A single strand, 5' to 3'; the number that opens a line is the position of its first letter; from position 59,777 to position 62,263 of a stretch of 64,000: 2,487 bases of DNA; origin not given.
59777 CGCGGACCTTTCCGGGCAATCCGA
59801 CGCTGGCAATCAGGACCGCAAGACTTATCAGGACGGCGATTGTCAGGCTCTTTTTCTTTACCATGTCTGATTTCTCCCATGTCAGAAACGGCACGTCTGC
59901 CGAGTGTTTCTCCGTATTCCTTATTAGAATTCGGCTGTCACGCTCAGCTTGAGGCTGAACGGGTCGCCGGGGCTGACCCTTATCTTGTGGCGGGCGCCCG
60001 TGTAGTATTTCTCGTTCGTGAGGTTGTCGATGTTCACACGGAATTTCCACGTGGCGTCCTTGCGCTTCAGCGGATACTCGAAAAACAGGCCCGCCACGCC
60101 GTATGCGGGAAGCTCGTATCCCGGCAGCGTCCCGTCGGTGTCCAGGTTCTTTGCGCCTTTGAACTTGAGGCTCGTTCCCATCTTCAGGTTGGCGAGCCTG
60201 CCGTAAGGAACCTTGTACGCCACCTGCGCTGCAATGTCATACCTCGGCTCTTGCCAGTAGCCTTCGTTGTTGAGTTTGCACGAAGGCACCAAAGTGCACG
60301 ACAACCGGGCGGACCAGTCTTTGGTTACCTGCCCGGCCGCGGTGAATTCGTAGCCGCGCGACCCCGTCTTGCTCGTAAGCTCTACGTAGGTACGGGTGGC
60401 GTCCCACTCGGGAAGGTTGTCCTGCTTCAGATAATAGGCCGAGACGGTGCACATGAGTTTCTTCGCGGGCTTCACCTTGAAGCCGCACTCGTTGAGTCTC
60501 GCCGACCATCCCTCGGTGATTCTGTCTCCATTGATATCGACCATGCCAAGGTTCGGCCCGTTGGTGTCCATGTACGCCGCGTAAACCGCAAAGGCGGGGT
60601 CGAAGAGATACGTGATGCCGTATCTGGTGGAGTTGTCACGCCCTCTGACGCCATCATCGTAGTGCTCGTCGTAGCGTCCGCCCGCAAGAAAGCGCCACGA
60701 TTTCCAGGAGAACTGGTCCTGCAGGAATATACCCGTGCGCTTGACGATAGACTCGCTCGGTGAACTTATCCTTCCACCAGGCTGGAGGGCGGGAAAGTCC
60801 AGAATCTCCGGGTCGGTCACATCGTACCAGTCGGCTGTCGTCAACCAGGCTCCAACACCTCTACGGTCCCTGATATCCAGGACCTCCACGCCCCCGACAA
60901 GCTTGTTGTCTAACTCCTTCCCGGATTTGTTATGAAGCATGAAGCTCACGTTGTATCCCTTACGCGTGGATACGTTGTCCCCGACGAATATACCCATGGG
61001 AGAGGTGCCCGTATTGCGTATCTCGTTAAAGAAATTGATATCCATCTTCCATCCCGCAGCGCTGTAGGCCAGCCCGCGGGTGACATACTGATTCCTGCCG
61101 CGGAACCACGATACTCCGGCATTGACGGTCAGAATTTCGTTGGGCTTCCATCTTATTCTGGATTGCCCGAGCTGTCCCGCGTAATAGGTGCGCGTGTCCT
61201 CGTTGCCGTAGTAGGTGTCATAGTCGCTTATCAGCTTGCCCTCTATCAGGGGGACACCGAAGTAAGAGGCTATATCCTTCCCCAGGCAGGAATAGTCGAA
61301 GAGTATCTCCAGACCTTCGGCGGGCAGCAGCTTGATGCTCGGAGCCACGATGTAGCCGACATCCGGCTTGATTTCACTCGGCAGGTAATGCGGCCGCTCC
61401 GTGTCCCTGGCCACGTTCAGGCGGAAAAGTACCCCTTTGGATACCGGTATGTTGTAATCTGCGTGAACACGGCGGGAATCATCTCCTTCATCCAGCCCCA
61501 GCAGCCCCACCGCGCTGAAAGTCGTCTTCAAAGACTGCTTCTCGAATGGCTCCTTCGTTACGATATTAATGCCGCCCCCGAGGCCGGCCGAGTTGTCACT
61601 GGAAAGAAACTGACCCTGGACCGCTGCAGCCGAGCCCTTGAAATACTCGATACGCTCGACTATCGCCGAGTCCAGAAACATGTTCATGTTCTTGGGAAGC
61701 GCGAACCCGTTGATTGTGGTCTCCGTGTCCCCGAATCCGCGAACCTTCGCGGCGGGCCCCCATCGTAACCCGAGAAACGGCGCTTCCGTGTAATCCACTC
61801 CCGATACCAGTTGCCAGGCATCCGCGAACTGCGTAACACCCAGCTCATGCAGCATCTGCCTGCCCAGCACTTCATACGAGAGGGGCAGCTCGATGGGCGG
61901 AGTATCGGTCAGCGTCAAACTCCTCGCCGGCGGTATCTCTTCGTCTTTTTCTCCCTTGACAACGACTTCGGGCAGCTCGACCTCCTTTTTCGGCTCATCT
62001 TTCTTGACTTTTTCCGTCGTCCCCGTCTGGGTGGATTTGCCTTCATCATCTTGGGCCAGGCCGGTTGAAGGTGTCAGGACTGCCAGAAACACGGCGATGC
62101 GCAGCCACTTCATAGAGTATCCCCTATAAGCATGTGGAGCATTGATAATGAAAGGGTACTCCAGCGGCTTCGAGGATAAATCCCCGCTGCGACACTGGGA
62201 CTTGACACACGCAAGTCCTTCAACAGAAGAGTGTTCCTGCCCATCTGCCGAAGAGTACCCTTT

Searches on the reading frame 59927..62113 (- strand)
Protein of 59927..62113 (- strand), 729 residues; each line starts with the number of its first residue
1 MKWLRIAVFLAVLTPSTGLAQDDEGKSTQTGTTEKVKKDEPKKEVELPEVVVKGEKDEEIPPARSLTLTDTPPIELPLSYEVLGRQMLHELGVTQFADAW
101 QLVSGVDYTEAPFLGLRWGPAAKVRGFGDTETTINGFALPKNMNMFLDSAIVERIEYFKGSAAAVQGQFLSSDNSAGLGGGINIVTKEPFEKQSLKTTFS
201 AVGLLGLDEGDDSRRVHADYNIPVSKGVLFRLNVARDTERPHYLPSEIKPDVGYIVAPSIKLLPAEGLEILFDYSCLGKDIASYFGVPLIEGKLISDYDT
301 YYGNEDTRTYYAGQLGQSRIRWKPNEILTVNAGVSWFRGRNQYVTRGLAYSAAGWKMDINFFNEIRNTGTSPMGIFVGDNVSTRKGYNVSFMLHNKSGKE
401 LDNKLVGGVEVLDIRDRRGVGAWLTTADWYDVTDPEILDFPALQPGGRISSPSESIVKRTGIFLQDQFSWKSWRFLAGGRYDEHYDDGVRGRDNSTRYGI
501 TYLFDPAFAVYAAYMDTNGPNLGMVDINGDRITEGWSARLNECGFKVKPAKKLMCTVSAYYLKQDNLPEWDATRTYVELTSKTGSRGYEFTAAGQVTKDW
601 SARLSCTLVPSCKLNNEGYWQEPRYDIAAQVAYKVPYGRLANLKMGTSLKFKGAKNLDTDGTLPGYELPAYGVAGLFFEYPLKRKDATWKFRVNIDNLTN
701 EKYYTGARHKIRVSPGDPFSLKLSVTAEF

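Call 9: search_protein_families(library=pfam, proteins=[window:59927-62113:-])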
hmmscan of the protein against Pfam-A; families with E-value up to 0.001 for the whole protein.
window:59927-62113:- (729 aa): 1 family
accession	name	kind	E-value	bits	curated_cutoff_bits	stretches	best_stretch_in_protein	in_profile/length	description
PF07715.20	Plug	-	1.6e-09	38.6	23.9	1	74-168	3-101/107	TonB-dependent Receptor Plug Domain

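Call 10: find_homologous_proteins(query=window:59927-62113:-, max_evalue=1e-20)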
Query window:59927-62113:- (729 aa): 4 proteins with E <= 1e-20 among 8000 candidates.
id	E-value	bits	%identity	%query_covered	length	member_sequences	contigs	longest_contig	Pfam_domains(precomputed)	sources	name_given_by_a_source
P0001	0.0e+0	1697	100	100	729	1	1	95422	PF07715.21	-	-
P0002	1.1e-160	555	42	96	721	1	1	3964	PF07715.21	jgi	jgi:iron complex outermembrane receptor protein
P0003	2.6e-157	543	41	94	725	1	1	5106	PF07715.21,PF00593.31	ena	-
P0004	6.4e-25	106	27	96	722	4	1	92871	PF07715.21,PF00593.31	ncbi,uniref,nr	ncbi:TonB-dependent receptor [Noviherbaspirillum sp. CPCC 100848]|uniref:TonB-dependent receptor n=1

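Call 11: find_encoding_contigs(protein=P0002, flank=5000)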
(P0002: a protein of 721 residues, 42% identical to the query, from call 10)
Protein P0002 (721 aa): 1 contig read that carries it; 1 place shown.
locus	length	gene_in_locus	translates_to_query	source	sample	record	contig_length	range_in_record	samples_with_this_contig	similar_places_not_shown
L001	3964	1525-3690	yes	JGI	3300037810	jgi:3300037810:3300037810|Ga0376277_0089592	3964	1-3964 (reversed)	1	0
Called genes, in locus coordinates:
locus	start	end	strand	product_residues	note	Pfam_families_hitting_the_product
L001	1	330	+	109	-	?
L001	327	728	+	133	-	PF02472:ExbD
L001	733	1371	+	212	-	PF03544:TonB_C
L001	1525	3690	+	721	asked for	PF07715:Plug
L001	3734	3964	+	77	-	?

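Call 12: find_encoding_contigs(protein=P0003, flank=5000)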
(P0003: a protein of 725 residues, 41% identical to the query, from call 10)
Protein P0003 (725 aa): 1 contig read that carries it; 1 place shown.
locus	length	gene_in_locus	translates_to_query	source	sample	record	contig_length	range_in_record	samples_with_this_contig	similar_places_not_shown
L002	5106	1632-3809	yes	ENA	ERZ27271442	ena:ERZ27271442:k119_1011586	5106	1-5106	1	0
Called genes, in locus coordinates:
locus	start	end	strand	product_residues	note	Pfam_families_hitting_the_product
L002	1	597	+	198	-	?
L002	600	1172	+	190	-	PF01618:MotA_ExbB (weak)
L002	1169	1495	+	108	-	PF09919:DUF2149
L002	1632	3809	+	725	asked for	PF07715:Plug (weak), PF00593:TonB_dep_Rec_b-barrel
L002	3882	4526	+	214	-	PF03544:TonB_C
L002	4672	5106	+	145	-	?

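Call 53: search_protein_families(library=ncbifam, proteins=[window:59927-62113:-], max_evalue=0.001)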
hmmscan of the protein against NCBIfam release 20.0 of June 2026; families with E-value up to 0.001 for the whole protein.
window:59927-62113:- (729 aa): 9 families
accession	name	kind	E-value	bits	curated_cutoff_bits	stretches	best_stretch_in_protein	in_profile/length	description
TIGR01783.1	TonB-siderophor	subfamily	1.6e-33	116.2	223.5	1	77-729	3-649/649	TonB-dependent siderophore receptor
NF047944.1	FoxamRcptFoxA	equivalog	2e-19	69.4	1300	1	456-705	411-673/697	ferrioxamine B receptor FoxA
NF007465.0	PRK10044.1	equivalog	2.7e-14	52.3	803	1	400-705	386-702/726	ferrichrome porin FhuA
TIGR01785.1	TonB-hemin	subfamily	1.1e-12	47.3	316.85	1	49-189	3-131/677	TonB-dependent heme/hemoglobin receptor family protein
NF010651.0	PRK14050.1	equivalog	8.4e-12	44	884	2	460-710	452-711/730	TonB-dependent siderophore receptor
TIGR01779.1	TonB-B12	equivalog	2.1e-10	39.8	599.7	1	459-706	355-596/614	TonB-dependent vitamin B12 receptor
NF007349.0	PRK09840.1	equivalog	9.1e-10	37.1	686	1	68-238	63-219/760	catecholate siderophore receptor Fiu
NF010650.0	PRK14049.1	equivalog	3.5e-07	28.8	904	1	459-595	434-590/729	ferrioxamine B receptor precursor protein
NF007926.1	PRK10641.1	equivalog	0.00028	19.6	836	0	149-199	123-166/617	TonB-dependent vitamin B12 receptor BtuB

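Call 73: find_homologous_proteins(query=A3, max_evalue=1e-30)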
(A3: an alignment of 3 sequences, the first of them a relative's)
Query A3 (3 sequences) (729 aa, profile of the alignment): 5 proteins with E <= 1e-30 among 8000 candidates.
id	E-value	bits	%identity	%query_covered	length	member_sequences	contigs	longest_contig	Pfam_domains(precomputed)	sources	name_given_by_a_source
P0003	0.0e+0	1327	41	94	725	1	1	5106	PF07715.21,PF00593.31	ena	-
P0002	0.0e+0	1297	42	96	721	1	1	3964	PF07715.21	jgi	jgi:iron complex outermembrane receptor protein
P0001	0.0e+0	1279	100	100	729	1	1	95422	PF07715.21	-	-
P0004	2.1e-49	187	27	96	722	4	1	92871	PF07715.21,PF00593.31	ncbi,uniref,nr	ncbi:TonB-dependent receptor [Noviherbaspirillum sp. CPCC 100848]|uniref:TonB-dependent receptor n=1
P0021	4.1e-33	133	23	37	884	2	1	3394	PF07715.21,PF11741.14,PF00593.31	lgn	-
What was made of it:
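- Tried and rejected: There are only two above 40% identity (calls 10, 73).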
